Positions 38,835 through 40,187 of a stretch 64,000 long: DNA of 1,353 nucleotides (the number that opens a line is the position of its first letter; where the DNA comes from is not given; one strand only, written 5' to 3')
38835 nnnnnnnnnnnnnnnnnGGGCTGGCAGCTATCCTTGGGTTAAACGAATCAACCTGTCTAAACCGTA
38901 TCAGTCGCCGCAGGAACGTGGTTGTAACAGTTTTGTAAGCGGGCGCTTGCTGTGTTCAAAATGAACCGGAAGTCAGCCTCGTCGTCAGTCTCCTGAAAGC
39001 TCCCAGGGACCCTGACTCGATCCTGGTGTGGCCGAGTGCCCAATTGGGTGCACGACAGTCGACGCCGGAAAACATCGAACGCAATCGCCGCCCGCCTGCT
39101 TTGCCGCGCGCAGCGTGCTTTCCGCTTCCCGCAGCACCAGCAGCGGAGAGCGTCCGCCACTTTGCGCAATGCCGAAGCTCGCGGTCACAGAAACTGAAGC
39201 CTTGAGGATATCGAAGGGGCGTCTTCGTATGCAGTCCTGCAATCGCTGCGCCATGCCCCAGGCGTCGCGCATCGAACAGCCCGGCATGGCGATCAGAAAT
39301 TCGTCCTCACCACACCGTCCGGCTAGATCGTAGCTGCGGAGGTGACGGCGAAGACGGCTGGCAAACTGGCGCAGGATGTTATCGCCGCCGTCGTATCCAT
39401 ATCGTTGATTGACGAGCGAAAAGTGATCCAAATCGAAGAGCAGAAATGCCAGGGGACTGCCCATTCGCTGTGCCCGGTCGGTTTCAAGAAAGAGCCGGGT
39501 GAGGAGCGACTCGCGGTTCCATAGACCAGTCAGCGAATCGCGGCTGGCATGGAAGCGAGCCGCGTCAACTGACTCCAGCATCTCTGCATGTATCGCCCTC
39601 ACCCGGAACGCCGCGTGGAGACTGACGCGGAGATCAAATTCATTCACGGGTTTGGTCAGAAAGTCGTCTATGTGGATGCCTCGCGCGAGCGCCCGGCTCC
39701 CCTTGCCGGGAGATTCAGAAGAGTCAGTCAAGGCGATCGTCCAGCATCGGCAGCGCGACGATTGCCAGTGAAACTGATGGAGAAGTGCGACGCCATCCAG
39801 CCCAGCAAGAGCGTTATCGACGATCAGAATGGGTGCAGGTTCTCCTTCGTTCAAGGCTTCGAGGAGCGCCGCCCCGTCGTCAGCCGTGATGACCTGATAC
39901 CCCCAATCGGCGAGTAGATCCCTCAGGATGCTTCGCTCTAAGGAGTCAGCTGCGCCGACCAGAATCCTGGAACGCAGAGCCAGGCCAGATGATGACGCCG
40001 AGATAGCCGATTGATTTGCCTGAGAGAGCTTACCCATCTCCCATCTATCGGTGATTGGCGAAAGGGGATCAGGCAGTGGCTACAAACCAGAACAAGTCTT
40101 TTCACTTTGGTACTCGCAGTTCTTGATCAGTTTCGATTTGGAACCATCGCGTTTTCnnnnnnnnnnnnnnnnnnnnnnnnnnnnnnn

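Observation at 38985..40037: Response regulator with degenerate GEDEF motif but intact RxxD I-site, directly downstream of the WecB–STAS gene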

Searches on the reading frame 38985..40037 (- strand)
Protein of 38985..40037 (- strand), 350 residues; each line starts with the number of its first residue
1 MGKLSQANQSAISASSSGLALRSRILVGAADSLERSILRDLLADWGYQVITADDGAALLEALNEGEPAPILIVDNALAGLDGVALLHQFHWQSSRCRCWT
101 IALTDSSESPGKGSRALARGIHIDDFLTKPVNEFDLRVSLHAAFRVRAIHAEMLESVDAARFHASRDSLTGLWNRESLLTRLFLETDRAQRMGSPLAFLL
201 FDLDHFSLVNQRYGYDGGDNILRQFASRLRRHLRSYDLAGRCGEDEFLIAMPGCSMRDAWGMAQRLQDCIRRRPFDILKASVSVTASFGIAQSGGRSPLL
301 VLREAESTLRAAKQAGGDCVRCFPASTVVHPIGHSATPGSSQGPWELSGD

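Call 3: search_protein_families(library=pfam, proteins=[window:38985-40037:-], max_evalue=0.01)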
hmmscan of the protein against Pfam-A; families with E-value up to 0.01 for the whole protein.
window:38985-40037:- (350 aa): 2 families
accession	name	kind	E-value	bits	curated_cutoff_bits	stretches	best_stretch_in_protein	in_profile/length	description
PF00990.26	GGDEF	-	5.5e-34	117.7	23.8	1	164-317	1-159/161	Diguanylate cyclase, GGDEF domain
PF00072.30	Response_reg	-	9.9e-10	39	30.2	1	32-138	8-108/111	Response regulator receiver domain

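Call 4: search_protein_families(library=ncbifam, proteins=[window:38985-40037:-], max_evalue=0.01)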
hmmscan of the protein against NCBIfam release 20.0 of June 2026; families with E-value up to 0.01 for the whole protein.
window:38985-40037:- (350 aa): 56 families (the best 25 are shown)
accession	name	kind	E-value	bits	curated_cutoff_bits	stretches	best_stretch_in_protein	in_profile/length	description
NF007135.0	PRK09581.1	equivalog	5.8e-42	144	474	1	20-319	153-451/457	PleD family two-component system response regulator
NF038266.1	diguan_SiaD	equivalog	9.9e-38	129.9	290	1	152-319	82-251/252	biofilm regulation diguanylate cyclase SiaD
TIGR00254.1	GGDEF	domain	4e-35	121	37.4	1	163-320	4-164/168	diguanylate cyclase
NF007380.0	PRK09894.1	equivalog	6.6e-33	114.3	256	1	158-324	123-288/296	diguanylate cyclase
NF047654.1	DiguCycDgcRLepto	equivalog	8.2e-31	107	500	1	24-316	4-289/295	diguanylate cyclase DgcR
NF011955.1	PRK15426.1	equivalog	1.7e-24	85.9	408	1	146-295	380-530/564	cellulose biosynthesis regulator diguanylate cyclase DgcQ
NF007423.1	PRK09966.1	equivalog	2.2e-22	79.5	325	1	150-293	225-369/390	diguanylate cyclase DgcN/YfiN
NF007298.0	PRK09776.1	equivalog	4.2e-22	77.9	1135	1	162-320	682-842/1111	diguanylate cyclase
NF045675.1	PhdiestaseDibA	equivalog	1.5e-21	76.4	980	1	161-320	200-361/623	phosphodiesterase DibA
NF051473.1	DigCycDgcsShew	equivalog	2e-21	76.6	400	1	164-321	135-289/291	diguanylate cyclase DgcS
NF050064.1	BlResRespRegCbrR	equivalog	4.4e-21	75.3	600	1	23-321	124-412/415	bile resistance response regulator CbrR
NF007599.0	PRK10245.1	equivalog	4.4e-17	61.6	402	1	162-292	208-337/371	diguanylate cyclase AdrA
NF053781.1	cdiGMPphdstlr2612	equivalog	7.9e-17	60.2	1600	1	162-315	838-994/1268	Tlr1612 family c-di-GMP phosphodiesterase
NF041606.1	dguan_cyc_DgcA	equivalog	2.9e-16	59.4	370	1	177-318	191-334/340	diguanylate cyclase DgcA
NF008467.0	PRK11359.1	equivalog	4.2e-16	58.1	857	1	166-324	378-532/800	oxygen-sensing cyclic-di-GMP phosphodiesterase DosP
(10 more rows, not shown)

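Call 5: search_solved_structures(query=window:38985-40037:-, show_alignments=4, max_evalue=1e-10)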
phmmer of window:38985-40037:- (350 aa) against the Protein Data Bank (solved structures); distinct sequences matched with E-value up to 1e-10: 42.
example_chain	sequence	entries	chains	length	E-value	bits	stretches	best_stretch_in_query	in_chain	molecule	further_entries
2wb4_A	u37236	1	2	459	4.2e-36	127.8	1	33-320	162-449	DIGUANYLATE CYCLASE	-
1w25_A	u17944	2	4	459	4.6e-36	127.7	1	49-320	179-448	STALKED-CELL DIFFERENTIATION CONTROLLING PROTEIN | RESPONSE REGULATOR PLED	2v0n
9g85_A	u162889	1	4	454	4.7e-36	127.6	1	32-320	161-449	Response regulator PleD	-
9g86_A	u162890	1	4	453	5.1e-36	127.5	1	31-320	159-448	Response regulator PleD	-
7e6g_A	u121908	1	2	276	1.5e-28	103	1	142-320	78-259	Putative GGDEF domain protein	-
6zxm_A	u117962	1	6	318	2.8e-24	88.9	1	23-275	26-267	Putative GGDEF/response regulator receiver domain protein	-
6zxc_A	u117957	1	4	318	2.4e-22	82.6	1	23-275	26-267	Putative GGDEF/response regulator receiver domain protein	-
6zxb_A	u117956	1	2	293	4e-22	81.8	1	25-275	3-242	Putative GGDEF/response regulator receiver domain protein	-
3bre_A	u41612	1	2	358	1.7e-20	76.5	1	32-327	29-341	Probable two-component response regulator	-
3ign_A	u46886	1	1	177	2.5e-20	75.9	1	166-318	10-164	Diguanylate cyclase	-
4zmm_A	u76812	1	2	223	3.5e-20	75.5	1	145-318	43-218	diguanylate cyclase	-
4zmu_A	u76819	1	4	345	1.1e-19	73.8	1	145-318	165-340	diguanylate cyclase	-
5llw_B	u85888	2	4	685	5.3e-18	68.3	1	152-314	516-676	Diguanylate cyclase (GGDEF) domain-containing protein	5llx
3i5a_A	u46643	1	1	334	1e-17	67.3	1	52-317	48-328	Response regulator/GGDEF domain protein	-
6et7_A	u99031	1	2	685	1.8e-17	66.5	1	162-314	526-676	Diguanylate cyclase (GGDEF) domain-containing protein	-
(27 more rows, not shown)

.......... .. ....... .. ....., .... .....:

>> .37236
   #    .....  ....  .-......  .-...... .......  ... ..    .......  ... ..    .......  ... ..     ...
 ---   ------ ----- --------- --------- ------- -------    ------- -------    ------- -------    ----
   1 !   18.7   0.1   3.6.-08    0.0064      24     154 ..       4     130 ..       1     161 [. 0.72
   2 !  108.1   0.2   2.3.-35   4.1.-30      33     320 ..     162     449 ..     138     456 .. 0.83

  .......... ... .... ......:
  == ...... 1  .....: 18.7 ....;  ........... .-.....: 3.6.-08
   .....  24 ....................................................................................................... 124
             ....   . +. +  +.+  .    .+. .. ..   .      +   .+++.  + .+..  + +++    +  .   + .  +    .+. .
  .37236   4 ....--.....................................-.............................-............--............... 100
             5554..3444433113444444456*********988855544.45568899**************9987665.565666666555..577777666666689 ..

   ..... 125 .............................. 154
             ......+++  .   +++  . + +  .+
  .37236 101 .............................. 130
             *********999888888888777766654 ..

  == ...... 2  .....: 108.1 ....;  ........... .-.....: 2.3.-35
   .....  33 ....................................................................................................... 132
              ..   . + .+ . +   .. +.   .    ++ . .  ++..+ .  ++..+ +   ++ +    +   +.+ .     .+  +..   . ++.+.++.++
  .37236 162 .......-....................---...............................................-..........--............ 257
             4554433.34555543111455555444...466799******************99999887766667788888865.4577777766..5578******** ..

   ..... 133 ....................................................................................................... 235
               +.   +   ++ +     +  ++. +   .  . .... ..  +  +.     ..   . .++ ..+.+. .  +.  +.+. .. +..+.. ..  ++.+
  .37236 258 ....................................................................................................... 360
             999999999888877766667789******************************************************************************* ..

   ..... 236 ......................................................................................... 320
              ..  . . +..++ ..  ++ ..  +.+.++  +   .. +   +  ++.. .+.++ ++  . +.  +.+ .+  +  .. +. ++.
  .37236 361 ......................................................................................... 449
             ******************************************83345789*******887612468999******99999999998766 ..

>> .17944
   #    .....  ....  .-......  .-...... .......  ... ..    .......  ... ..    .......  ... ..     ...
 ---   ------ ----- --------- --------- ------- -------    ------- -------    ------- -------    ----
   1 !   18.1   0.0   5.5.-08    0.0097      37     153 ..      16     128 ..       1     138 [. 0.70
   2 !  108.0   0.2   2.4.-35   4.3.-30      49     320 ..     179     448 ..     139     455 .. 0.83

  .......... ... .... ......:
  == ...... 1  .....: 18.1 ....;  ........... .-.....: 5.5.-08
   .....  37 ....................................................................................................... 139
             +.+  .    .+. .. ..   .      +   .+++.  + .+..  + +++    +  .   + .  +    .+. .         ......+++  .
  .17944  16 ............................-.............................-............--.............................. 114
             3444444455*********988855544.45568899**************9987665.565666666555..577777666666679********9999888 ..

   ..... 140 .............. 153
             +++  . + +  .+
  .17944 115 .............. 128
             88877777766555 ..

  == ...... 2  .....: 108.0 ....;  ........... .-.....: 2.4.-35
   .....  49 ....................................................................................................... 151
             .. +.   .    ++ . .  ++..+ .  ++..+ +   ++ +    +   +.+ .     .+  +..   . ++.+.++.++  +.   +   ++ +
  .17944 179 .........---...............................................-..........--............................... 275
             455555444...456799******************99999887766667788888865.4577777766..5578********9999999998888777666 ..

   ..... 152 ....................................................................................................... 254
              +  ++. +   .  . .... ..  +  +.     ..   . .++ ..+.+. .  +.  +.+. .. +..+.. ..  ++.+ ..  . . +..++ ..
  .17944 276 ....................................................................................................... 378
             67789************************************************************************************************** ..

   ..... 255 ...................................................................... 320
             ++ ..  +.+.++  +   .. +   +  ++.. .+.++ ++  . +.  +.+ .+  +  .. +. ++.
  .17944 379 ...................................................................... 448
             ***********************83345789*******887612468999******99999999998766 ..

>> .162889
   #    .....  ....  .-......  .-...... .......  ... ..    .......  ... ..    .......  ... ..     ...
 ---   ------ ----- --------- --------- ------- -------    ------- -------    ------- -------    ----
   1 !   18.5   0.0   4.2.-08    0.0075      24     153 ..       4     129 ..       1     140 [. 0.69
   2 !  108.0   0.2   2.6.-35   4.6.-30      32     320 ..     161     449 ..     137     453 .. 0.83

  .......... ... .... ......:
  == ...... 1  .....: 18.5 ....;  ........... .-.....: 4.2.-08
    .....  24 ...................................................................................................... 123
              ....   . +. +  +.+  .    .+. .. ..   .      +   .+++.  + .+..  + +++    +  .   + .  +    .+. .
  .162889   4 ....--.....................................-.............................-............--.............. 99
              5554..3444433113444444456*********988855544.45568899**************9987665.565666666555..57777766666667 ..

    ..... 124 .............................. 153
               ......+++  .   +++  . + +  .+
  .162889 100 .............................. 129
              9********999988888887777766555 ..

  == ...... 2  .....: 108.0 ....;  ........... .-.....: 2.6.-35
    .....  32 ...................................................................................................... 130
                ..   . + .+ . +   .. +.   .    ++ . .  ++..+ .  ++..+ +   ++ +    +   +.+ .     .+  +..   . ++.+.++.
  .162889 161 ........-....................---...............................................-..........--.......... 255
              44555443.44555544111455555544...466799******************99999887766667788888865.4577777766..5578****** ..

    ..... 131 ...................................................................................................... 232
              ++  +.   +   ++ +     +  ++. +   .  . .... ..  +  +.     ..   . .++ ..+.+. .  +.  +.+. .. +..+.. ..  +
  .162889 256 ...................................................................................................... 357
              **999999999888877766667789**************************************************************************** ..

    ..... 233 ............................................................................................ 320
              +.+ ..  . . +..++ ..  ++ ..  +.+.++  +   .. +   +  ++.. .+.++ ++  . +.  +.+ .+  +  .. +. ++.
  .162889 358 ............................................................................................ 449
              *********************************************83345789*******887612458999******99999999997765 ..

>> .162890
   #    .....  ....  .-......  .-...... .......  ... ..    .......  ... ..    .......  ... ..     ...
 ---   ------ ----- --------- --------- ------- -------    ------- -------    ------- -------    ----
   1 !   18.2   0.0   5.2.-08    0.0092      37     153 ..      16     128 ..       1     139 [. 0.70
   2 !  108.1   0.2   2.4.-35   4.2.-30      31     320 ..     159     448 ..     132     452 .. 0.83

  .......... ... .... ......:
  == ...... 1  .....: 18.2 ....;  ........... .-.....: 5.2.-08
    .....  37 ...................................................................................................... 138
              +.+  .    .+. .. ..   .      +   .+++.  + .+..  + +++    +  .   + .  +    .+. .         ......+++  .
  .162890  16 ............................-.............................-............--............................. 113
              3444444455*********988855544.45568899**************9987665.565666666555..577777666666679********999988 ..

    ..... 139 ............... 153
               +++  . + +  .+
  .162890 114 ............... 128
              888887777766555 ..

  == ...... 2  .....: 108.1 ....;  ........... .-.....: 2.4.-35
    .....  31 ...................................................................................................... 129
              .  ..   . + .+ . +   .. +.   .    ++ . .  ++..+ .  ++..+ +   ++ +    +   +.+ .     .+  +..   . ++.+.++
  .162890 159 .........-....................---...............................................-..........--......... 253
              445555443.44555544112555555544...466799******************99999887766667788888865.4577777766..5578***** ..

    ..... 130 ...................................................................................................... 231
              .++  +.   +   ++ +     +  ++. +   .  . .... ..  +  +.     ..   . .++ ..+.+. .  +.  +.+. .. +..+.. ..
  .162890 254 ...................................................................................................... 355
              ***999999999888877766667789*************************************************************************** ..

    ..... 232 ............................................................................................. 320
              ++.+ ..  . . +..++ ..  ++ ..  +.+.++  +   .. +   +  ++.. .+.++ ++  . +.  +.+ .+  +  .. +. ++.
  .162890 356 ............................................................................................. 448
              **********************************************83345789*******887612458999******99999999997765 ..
